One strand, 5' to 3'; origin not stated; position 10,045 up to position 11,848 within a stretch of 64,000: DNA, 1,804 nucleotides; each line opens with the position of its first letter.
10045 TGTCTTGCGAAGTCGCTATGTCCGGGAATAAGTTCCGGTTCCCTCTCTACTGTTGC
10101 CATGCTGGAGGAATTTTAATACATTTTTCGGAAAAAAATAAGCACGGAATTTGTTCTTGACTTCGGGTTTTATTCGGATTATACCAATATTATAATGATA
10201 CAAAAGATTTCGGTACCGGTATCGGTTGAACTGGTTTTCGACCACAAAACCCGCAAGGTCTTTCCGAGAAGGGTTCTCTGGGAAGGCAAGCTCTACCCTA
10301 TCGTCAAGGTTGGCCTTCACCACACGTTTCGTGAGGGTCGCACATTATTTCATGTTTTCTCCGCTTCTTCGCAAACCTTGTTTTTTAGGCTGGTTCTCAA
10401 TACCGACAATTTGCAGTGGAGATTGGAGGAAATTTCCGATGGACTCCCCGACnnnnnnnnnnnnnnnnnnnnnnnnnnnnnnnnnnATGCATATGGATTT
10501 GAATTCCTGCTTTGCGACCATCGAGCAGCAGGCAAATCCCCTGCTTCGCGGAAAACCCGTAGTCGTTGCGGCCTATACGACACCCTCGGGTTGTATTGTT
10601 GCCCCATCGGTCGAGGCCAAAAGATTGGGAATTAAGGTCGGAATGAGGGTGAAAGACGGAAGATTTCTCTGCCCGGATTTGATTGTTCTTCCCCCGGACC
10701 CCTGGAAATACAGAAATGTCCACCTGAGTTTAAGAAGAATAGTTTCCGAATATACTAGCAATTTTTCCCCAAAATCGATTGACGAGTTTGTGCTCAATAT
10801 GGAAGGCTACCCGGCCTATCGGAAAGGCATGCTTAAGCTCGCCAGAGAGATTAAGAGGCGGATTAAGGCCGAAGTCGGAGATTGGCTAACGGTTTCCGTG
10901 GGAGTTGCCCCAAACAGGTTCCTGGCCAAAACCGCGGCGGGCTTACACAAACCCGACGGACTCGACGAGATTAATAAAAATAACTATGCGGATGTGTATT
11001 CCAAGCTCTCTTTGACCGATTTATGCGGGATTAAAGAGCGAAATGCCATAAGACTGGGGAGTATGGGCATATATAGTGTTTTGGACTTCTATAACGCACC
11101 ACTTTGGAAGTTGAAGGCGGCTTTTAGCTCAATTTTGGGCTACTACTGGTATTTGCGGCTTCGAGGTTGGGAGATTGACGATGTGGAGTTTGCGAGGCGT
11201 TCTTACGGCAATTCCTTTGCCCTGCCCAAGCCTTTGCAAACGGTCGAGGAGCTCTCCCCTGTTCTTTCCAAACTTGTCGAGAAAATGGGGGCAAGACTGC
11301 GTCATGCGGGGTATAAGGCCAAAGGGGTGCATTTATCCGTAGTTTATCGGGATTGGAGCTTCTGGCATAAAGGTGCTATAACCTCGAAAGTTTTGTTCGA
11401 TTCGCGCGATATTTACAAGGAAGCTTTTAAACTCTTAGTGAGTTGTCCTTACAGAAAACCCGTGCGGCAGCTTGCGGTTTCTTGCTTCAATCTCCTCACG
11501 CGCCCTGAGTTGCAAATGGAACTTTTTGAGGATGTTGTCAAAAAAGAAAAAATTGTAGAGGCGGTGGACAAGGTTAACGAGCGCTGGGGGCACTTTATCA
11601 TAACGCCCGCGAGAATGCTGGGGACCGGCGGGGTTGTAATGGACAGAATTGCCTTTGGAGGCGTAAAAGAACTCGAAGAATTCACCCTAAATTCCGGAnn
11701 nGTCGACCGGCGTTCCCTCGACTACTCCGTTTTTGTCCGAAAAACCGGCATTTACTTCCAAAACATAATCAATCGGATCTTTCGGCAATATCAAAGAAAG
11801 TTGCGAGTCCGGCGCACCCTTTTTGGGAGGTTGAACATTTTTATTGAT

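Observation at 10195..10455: Unannotated-looking 86-aa leaderless ORF encoded first in the dinB operon under the candidate SOS box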

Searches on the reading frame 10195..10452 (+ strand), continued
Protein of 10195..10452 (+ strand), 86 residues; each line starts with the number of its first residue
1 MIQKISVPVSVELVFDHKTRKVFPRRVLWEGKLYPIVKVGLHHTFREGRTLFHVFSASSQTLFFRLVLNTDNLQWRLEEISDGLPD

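Call 48: search_protein_families(library=pfam, alignment_id=A2, max_evalue=1)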
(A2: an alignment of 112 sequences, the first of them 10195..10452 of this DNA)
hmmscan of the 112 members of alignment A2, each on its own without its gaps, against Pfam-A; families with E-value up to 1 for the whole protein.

A. member 1, window:10195-10452:+ (86 aa): 0 families

B. families by the number of members that match (of 112 scanned): 45 families (the first 25 are shown)
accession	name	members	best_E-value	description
PF20114.4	DUF6504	25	0.00015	Domain of unknown function (DUF6504)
PF01233.25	NMT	4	0.005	Myristoyl-CoA:protein N-myristoyltransferase, N-terminal domain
PF00928.26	Adap_comp_sub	2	0.025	Adaptor complexes medium subunit family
PF05979.17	DUF896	2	0.048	Bacterial protein of unknown function (DUF896)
PF15165.12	REC114-like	2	0.051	Meiotic recombination protein REC114-like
PF20548.3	DUF6762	1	0.0037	Family of unknown function (DUF6762)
PF03307.20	Adeno_E3_15_3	1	0.008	Adenovirus 15.3kD protein in E3 region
PF21103.3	PH1_SSRP1-like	1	0.012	SSRP1 PH domain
PF13425.11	O-antigen_lig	1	0.013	O-antigen ligase like membrane protein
PF08207.18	EFP_N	1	0.014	Elongation factor P (EF-P) KOW-like domain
PF03405.20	FA_desaturase_2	1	0.021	Fatty acid desaturase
PF19260.4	DUF5903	1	0.022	Family of unknown function (DUF5903)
PF19039.6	ASK_PH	1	0.022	ASK kinase PH domain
PF09148.16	DUF1934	1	0.024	Domain of unknown function (DUF1934)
PF19653.4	DUF6156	1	0.044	Family of unknown function (DUF6156)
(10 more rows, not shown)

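Call 51: search_protein_families(library=pfam, proteins=[P0266, P0254, P0256, P0264, P0252, P0267, P0268, P0265, P0263, P0211], max_evalue=0.5)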
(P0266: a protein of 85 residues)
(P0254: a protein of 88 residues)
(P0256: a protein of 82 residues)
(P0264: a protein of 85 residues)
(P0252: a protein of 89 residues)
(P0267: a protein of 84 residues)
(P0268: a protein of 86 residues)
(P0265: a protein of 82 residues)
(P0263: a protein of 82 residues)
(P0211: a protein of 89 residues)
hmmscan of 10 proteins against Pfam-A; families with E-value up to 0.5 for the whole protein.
P0266 (85 aa): 2 families
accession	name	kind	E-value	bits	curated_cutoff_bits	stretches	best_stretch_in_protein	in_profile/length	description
PF19039.6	ASK_PH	-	0.022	15.5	27.8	1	8-78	31-96/103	ASK kinase PH domain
PF12999.12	PRKCSH-like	-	0.13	12.5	34.9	1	53-70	90-107/176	Glucosidase II beta subunit-like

P0254 (88 aa): 1 family
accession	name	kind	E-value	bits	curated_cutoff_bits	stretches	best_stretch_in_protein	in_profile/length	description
PF06789.17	MINAR1_C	-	0.08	13.4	25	1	47-85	78-117/160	MINAR1 C-terminal domain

P0256 (82 aa): 1 family
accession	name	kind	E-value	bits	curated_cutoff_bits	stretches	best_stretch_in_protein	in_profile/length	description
PF06883.17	RNA_pol_Rpa2_4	-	0.061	13.7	27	1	20-46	16-41/58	RNA polymerase I, Rpa2 specific domain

P0264 (85 aa): 0 families

P0252 (89 aa): 0 families

P0267 (84 aa): 0 families

P0268 (86 aa): 0 families

P0265 (82 aa): 2 families
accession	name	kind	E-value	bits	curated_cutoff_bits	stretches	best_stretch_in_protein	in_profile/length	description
PF20114.4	DUF6504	-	0.0016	19.1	24.2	1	3-49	4-53/103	Domain of unknown function (DUF6504)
PF01233.25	NMT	-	0.031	14.6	25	1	56-77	47-68/160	Myristoyl-CoA:protein N-myristoyltransferase, N-terminal domain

P0263 (82 aa): 1 family
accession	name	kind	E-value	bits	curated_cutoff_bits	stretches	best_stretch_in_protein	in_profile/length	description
PF01233.25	NMT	-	0.005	17.2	25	1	33-77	27-68/160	Myristoyl-CoA:protein N-myristoyltransferase, N-terminal domain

P0211 (89 aa): 0 families

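Call 94: search_solved_structures(query=A2, max_evalue=10)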
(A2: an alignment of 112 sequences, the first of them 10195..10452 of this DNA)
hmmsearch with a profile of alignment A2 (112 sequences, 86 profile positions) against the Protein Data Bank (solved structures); distinct sequences matched with E-value up to 10: 1.
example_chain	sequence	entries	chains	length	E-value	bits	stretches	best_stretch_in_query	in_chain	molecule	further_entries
5xfm_A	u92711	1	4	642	0.13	15.6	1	23-66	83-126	Alpha-glucosidase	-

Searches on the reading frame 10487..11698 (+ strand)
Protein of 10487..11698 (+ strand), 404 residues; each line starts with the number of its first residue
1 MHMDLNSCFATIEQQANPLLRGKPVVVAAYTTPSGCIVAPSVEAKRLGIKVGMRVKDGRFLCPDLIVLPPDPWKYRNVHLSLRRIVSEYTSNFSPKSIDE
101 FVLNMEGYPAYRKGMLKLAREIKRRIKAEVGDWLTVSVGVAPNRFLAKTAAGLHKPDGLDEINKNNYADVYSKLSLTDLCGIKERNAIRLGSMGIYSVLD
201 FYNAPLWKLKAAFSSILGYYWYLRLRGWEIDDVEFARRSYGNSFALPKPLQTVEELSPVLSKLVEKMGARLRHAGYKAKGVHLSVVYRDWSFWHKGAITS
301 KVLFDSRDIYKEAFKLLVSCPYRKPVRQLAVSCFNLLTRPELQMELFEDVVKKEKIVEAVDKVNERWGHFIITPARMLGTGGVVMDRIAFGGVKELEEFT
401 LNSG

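Call 3: search_protein_families(library=pfam, proteins=[window:10487-11698:+], max_evalue=1)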
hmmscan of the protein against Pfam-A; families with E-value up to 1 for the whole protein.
window:10487-11698:+ (404 aa): 4 families
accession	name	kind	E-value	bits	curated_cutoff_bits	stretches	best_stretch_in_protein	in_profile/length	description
PF00817.25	IMS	-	3.7e-35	121.5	23.2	1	4-151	2-147/148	impB/mucB/samB family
PF11799.13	IMS_C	-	5.9e-14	52.9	20.7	1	237-345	1-108/109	impB/mucB/samB family C-terminal domain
PF08827.16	DUF1805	-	0.11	13.1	29.5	1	37-57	39-59/64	Domain of unknown function (DUF1805)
PF21999.2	IMS_HHH_1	-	0.15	13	27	1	178-227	2-51/53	DNA polymerase-iota, thumb domain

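Call 34: search_solved_structures(query=window:10487-11698:+, max_evalue=0.00001)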
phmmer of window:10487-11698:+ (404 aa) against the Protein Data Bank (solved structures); distinct sequences matched with E-value up to 0.00001: 75 (the best 60 are shown).
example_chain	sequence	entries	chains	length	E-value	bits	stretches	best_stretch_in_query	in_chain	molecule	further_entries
7yll_A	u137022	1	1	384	1.6e-39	139.1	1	1-373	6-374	DNA polymerase IV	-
9nke_A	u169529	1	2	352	2.6e-29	105.4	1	3-320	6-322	DNA polymerase IV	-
2uvv_A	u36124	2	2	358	3.1e-29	105.2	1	3-320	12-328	DNA POLYMERASE IV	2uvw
2rdi_A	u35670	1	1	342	3.1e-29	105.1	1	3-319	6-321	DNA polymerase IV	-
6l84_A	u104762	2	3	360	3.3e-29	105.1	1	3-319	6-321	DNA polymerase IV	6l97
4qw8_A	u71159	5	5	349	3.4e-29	105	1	3-319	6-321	DNA polymerase IV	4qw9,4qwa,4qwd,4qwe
1jx4_A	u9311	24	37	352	3.4e-29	105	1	3-319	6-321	DNA polymerase IV (family Y) | DNA polymerase IV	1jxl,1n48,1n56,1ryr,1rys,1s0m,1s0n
4qwc_A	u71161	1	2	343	3.4e-29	105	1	3-319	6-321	DNA polymerase IV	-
2imw_P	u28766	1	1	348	3.4e-29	105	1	3-319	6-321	DNA polymerase IV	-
4tqr_A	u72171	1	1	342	3.5e-29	105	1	3-319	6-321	DNA polymerase IV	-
2ago_A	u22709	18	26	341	3.5e-29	105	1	3-319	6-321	DNA polymerase IV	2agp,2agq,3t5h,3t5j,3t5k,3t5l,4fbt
3gii_A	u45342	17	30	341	3.5e-29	105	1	3-319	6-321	DNA polymerase IV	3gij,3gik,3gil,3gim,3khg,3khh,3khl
4g3i_A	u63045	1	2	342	3.5e-29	104.9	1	3-319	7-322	DNA polymerase IV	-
2w9b_A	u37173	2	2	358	3.5e-29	104.9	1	3-319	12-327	DNA POLYMERASE IV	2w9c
4qwb_A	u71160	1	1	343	3.6e-29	104.9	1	3-319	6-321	DNA polymerase IV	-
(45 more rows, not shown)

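Call 35: search_dna_similar(query=window:10487-11698:+, collection=phages, mode=protein, max_rows=25)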
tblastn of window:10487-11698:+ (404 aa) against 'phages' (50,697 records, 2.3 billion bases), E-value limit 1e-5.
Records with a match: 114; places in all: 114; records where one place covers at least 80% of the query: 96.
Best place of each record, by identity: <60% 114.
By first word of the organism name: Bacillus 23; Streptococcus 23; Listeria 15; Bacteriophage 15; Acinetobacter 8; phage 4; Enterococcus 3; Staphylococcus 3; Salmonella 3; Evtepia 2; and 13 more.
By host as written in the record: - 25; Listeria monocytogenes 15; Bacillus subtilis BEST7003 8; Streptococcus suis 6; Bacillus subtilis 5; Bacillus subtilis subsp. subtilis str. 168 4; Enterococcus faecalis 3; Staphylococcus aureus 3; and 37 more.
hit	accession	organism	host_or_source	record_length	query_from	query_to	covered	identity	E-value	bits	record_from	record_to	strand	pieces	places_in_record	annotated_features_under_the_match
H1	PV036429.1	phage NatCom_19828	human feces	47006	1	379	94%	29.9%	9e-37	148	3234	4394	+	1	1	DNA polymerase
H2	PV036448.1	phage NatCom_34192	human feces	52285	2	380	94%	28.8%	3e-34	140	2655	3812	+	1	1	DNA polymerase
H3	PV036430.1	phage NatCom_20922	human feces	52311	2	380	94%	28.8%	8e-34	139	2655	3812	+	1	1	DNA polymerase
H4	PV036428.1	phage NatCom_18656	human feces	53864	2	380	94%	28.8%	8e-34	139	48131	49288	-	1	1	DNA polymerase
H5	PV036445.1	Evtepia phage NatCom_42594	Evtepia sp. 900546255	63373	2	380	94%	28.8%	8e-34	139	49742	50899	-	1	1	DNA polymerase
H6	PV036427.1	Evtepia phage NatCom_11697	Evtepia sp.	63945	2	380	94%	28.8%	8e-34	139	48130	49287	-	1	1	DNA polymerase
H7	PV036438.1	Oscillospiraceae phage NatCom_27610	Oscillospiraceae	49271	1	379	94%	28.7%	2e-31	132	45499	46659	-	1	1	DNA polymerase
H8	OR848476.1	Listeria phage LM 4-14-1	Listeria monocytogenes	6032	3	397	98%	27.4%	9e-24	109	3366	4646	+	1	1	record has no annotation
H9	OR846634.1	Enterococcus phage Efs 1-1-1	Enterococcus faecalis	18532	3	392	97%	27.7%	2e-19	97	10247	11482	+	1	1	record has no annotation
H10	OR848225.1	Listeria phage LM 4-14-1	Listeria monocytogenes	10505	5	392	96%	27.6%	3e-25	114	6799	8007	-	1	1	record has no annotation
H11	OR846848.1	Listeria phage LM 4-11-1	Listeria monocytogenes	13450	5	392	96%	27.6%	3e-25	114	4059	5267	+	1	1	record has no annotation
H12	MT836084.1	Bacteriophage sp.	human fecal samples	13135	1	368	91%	29.0%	1e-38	154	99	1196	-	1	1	record has no annotation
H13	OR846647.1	Enterococcus phage Efs 1-1-1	Enterococcus faecalis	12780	3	392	97%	27.4%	3e-21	102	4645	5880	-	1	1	record has no annotation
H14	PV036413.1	Acutalibacteraceae phage NatCom_991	Acutalibacteraceae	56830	1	379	94%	28.1%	2e-32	135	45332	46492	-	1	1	DNA polymerase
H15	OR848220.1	Listeria phage LM 4-14-1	Listeria monocytogenes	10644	5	392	96%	27.3%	7e-25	112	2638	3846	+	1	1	record has no annotation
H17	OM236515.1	Bacillus phage SPR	Bacillus subtilis BEST7003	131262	3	401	99%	26.1%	4e-13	77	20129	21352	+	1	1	putative UV-damage repair protein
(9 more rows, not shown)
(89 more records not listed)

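Call 37: get_annotated_region(hit=H17, flank=1500)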
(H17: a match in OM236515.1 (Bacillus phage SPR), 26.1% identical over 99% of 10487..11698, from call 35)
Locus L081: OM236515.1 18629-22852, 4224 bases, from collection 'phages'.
description: Bacillus phage SPR, complete genome.
organism: Bacillus phage SPR (NCBI taxid 10725)
taxonomy: Viruses; Duplodnaviria; Heunggongvirae; Uroviricota; Caudoviricetes; Spbetavirus
host: Bacillus subtilis BEST7003; source: -; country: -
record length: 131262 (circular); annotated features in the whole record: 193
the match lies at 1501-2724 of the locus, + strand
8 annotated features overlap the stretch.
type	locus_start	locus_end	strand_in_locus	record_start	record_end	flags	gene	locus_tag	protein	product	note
CDS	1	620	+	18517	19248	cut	-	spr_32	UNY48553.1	hypothetical protein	-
CDS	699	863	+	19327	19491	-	-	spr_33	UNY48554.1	hypothetical protein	-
CDS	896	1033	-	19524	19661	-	-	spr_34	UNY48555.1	hypothetical protein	-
CDS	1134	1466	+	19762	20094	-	-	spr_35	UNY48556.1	hypothetical protein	-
CDS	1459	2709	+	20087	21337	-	-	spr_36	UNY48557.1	putative UV-damage repair protein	putative UV-damage repair protein UvrX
CDS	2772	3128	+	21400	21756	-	-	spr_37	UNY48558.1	hypothetical protein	-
CDS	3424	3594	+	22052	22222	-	-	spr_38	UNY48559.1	putative bacteriocin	-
CDS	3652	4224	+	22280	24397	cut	-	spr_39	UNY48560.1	hypothetical protein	-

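Call 38: search_protein_families(library=pfam, proteins=[L081:1134-1463:+], max_evalue=0.01)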
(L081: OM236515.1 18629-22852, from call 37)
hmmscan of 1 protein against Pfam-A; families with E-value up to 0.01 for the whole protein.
L081:1134-1463:+ (110 aa): 1 family
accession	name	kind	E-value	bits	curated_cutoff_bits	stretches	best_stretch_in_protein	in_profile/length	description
PF08863.15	YolD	-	1.2e-27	96.3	27.5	1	14-106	1-93/94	YolD-like protein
